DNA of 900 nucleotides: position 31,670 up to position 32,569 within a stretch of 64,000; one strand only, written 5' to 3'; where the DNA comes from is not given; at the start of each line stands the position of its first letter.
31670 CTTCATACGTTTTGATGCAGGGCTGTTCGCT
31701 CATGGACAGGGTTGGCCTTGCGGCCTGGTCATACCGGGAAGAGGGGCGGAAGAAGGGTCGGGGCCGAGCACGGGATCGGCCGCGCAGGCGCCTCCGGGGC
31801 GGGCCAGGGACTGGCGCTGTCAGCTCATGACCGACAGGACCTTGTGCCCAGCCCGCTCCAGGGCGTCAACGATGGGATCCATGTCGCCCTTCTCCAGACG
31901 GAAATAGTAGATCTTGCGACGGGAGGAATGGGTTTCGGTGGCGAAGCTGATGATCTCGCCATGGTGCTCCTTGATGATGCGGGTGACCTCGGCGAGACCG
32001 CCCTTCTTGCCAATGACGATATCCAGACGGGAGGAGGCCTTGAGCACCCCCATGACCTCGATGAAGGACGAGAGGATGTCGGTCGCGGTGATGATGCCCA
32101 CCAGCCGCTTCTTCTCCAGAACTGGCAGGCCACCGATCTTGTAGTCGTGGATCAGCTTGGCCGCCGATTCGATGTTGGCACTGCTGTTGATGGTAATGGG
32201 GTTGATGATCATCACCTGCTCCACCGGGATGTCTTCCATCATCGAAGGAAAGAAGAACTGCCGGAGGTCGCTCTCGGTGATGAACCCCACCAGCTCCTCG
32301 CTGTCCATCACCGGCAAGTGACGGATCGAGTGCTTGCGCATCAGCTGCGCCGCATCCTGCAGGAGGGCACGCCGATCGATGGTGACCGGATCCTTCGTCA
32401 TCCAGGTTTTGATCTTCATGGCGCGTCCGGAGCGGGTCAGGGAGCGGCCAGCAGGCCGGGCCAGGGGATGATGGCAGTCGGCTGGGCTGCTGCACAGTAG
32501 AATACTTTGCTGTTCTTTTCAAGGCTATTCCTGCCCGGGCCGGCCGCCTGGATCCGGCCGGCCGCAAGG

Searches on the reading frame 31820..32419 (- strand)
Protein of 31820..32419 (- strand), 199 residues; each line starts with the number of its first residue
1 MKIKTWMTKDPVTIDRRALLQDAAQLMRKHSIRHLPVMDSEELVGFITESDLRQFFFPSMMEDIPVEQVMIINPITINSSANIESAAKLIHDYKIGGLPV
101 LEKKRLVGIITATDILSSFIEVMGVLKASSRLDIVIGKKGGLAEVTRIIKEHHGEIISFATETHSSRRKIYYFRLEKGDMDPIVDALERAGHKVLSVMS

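Call 73: search_protein_families(library=pfam, proteins=[window:31820-32419:-], max_evalue=0.0001)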
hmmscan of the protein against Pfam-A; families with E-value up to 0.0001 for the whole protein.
window:31820-32419:- (199 aa): 1 family
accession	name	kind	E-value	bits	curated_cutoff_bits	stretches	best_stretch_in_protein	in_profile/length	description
PF00571.33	CBS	-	2.4e-30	105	24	2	4-55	2-54/57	CBS domain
